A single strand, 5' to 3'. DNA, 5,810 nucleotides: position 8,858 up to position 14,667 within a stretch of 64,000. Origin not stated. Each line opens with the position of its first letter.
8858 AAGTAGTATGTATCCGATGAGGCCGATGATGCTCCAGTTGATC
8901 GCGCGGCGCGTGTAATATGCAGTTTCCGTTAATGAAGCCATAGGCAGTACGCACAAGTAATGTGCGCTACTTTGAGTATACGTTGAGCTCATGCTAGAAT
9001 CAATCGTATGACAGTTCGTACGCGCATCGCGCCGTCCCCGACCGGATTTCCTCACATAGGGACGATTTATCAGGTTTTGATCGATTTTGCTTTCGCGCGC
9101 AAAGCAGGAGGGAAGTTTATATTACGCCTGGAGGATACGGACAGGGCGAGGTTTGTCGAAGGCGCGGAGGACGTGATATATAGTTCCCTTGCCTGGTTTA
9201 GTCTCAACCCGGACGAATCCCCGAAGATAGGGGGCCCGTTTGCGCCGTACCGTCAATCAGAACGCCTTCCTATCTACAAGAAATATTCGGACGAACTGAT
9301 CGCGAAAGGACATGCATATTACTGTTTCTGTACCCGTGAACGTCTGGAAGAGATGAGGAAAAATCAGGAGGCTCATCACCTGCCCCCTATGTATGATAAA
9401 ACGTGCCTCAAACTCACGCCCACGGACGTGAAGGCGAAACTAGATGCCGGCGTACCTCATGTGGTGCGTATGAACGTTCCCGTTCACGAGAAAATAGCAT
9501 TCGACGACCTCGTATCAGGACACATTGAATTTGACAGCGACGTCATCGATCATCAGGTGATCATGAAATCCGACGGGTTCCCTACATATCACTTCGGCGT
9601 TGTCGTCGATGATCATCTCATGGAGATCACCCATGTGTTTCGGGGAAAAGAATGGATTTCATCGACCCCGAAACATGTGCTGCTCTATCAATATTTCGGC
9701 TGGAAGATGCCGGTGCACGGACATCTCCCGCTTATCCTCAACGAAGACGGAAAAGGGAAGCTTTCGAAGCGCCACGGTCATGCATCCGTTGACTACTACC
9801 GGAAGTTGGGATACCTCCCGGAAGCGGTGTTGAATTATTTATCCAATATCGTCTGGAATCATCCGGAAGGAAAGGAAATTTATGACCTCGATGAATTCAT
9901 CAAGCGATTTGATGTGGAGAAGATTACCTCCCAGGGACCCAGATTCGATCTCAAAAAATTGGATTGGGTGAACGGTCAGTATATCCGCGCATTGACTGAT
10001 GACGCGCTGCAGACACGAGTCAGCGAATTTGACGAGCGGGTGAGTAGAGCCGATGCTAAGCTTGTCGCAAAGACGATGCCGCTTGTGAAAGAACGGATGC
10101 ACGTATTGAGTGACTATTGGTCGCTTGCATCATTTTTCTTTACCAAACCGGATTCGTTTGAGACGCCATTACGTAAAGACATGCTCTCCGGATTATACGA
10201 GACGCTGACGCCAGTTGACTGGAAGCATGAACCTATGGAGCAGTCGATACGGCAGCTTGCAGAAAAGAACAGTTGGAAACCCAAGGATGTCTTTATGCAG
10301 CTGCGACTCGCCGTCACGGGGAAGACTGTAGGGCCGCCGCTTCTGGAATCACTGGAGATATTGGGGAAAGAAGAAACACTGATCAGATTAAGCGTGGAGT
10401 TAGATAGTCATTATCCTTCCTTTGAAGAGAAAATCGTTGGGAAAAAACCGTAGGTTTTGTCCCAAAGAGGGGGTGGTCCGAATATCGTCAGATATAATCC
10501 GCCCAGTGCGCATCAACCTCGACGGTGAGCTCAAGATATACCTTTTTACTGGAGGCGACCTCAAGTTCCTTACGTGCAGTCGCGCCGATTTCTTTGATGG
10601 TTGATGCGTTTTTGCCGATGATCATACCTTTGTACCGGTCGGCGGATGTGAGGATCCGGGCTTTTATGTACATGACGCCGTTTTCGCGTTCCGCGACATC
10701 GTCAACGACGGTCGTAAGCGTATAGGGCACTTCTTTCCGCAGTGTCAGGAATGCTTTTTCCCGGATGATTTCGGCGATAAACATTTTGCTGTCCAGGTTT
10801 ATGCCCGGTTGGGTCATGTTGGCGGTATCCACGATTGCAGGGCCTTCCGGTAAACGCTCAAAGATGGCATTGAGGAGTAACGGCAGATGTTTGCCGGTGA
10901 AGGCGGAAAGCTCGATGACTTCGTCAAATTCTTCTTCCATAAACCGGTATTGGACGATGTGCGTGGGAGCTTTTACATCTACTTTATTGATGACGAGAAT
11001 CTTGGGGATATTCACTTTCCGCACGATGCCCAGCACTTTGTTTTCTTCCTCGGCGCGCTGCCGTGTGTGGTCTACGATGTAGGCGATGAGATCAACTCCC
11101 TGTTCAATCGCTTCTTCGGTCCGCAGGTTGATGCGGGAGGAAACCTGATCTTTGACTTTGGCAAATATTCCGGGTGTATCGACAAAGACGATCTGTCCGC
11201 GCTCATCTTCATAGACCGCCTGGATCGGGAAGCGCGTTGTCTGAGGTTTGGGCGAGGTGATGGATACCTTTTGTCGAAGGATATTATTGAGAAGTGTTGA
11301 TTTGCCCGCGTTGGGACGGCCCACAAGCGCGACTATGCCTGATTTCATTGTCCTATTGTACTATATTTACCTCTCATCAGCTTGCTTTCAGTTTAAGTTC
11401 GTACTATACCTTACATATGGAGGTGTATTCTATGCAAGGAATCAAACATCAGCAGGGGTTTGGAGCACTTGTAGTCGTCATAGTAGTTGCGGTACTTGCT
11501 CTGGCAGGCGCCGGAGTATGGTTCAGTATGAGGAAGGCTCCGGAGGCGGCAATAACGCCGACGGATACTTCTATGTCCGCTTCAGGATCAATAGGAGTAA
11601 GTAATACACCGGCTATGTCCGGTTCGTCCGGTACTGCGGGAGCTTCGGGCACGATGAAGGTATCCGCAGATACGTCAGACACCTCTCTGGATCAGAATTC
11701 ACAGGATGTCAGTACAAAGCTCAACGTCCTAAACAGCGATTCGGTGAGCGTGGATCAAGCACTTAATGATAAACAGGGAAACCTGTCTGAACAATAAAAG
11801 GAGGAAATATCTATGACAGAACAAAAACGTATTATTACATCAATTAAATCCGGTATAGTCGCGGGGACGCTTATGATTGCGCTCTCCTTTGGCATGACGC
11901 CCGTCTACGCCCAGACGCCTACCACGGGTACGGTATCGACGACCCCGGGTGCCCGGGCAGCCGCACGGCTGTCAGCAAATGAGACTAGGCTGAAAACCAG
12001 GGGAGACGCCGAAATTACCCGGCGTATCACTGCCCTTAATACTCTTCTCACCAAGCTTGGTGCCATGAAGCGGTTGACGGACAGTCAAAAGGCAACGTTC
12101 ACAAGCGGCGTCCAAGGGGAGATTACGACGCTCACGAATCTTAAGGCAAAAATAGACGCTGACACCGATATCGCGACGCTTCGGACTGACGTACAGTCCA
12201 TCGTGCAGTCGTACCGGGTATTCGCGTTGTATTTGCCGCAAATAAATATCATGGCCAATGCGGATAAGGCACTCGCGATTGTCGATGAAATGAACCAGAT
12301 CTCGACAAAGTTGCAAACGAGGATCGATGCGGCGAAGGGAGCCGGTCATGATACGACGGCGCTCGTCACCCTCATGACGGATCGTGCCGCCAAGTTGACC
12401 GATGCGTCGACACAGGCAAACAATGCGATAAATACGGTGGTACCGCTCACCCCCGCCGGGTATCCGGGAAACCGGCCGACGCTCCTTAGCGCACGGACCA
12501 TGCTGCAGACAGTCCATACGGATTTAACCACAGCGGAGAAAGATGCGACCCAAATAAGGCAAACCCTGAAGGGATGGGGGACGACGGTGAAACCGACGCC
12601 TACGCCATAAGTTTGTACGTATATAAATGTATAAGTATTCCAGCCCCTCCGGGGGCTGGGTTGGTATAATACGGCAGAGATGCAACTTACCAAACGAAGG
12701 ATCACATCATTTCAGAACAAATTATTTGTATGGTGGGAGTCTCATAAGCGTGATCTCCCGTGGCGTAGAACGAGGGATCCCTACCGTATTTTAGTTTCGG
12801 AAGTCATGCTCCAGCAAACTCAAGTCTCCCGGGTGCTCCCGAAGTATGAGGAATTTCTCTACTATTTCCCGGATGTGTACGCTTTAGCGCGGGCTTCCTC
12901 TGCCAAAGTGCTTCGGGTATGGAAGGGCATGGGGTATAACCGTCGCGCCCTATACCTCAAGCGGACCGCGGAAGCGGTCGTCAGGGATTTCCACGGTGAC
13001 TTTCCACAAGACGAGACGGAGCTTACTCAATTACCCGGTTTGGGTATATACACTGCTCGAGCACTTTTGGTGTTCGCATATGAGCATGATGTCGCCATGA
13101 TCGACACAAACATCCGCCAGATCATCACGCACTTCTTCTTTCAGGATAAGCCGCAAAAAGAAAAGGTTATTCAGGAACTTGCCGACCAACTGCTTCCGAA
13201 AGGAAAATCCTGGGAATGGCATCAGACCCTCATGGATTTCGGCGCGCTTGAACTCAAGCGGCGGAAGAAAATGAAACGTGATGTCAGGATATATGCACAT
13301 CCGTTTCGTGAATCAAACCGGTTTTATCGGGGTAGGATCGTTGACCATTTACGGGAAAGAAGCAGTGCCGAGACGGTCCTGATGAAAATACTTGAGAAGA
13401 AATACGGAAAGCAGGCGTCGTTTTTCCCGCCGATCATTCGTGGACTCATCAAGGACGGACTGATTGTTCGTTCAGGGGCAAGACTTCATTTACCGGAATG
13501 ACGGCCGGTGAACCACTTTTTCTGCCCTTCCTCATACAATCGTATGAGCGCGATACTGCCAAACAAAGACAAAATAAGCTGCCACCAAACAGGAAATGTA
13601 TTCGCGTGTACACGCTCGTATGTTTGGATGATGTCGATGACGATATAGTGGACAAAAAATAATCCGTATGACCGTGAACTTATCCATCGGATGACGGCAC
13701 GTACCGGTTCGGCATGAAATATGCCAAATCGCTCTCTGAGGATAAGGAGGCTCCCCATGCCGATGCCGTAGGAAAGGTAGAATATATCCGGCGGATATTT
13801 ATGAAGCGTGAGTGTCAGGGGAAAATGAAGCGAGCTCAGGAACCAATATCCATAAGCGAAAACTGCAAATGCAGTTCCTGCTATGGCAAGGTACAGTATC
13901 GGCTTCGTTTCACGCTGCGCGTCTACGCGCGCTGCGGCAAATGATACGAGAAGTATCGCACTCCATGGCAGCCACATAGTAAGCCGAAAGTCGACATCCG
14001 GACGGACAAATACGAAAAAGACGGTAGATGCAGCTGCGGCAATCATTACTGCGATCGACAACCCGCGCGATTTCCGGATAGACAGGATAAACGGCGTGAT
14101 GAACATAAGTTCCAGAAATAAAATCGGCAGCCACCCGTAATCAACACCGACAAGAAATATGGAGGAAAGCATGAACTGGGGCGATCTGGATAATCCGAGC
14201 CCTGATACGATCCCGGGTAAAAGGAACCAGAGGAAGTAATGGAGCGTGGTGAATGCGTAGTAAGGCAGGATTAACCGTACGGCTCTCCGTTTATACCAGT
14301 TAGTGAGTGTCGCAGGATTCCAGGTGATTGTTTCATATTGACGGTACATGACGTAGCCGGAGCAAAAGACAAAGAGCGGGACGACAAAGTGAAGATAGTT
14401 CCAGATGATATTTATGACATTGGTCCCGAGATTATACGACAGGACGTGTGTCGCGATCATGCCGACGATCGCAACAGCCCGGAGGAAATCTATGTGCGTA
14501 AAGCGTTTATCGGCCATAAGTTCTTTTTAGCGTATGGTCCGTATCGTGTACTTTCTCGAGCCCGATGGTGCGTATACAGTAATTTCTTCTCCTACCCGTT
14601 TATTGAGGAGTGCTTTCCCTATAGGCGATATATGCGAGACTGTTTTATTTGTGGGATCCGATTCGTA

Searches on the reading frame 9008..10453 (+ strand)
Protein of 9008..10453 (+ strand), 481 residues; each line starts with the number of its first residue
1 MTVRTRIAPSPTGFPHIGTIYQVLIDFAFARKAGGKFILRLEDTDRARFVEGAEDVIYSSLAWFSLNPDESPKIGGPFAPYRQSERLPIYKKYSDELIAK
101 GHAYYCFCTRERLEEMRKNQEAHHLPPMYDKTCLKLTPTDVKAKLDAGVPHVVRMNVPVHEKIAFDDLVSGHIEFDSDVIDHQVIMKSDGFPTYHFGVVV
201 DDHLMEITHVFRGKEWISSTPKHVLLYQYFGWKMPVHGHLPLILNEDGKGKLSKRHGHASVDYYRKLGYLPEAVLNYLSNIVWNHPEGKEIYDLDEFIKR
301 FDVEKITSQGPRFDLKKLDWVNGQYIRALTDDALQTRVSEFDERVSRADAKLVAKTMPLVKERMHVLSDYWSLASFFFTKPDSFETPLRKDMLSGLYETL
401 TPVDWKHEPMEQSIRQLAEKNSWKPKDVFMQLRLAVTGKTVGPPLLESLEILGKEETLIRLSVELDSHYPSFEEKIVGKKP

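Call 61: search_protein_families(library=pfam, proteins=[window:9008-10453:+], max_evalue=0.000001)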
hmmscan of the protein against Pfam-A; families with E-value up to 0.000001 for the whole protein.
window:9008-10453:+ (481 aa): 2 families
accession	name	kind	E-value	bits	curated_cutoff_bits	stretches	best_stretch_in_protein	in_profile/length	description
PF00749.27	tRNA-synt_1c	-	6.7e-104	347.6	23.4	1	3-320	2-314/314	tRNA synthetases class I (E and Q), catalytic domain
PF19269.4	Anticodon_2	-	3.7e-26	92.6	23.6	1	341-462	9-138/141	Anticodon binding domain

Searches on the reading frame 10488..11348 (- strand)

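Call 61: search_protein_families(library=pfam, proteins=[window:10488-11348:-], max_evalue=0.000001)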
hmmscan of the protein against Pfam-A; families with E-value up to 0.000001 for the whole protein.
window:10488-11348:- (286 aa): 6 families
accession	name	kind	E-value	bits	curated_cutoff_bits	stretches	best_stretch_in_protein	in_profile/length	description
PF01926.29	MMR_HSR1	-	5.7e-26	91.3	21.9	1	6-122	2-113/113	50S ribosome-binding GTPase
PF07650.23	KH_2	-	5.4e-13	49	22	1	206-282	1-77/78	KH domain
PF02421.24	FeoB_N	-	6.7e-11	42.4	27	1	6-161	3-155/156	Ferrous iron transport protein B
PF00350.29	Dynamin_N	-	7.7e-11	42.7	27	0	6-46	1-40/168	Dynamin family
PF00009.33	GTP_EFTU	-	2.4e-09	37.5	26.5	0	49-167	67-187/188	Elongation factor Tu GTP binding domain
PF04548.22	AIG1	-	1.5e-08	34.7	27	1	7-110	4-108/212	AIG1 family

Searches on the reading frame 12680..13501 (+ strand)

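Call 61: search_protein_families(library=pfam, proteins=[window:12680-13501:+], max_evalue=0.000001)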
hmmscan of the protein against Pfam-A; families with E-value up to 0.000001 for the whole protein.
window:12680-13501:+ (273 aa): 1 family
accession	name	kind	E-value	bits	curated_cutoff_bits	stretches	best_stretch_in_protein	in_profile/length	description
PF00730.31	HhH-GPD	-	2.8e-17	63.4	26.2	1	39-168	1-103/108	HhH-GPD superfamily base excision DNA repair protein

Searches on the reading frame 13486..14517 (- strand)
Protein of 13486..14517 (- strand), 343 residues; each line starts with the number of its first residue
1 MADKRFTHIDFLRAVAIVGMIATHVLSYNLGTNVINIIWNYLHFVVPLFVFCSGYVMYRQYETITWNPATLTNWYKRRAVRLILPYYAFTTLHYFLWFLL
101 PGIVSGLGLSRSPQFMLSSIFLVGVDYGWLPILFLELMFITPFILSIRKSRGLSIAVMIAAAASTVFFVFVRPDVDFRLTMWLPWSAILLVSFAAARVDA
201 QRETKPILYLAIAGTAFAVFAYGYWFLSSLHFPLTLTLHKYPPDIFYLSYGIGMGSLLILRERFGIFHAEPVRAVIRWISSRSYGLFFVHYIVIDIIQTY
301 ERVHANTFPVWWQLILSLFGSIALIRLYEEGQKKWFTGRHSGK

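Call 61: search_protein_families(library=pfam, proteins=[window:13486-14517:-], max_evalue=0.000001)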
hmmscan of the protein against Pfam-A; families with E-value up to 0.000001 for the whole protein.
window:13486-14517:- (343 aa): 1 family
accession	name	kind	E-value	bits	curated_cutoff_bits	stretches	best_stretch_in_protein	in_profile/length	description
PF01757.29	Acyl_transf_3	-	3.8e-25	89.1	31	1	9-324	4-320/326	Acyltransferase domain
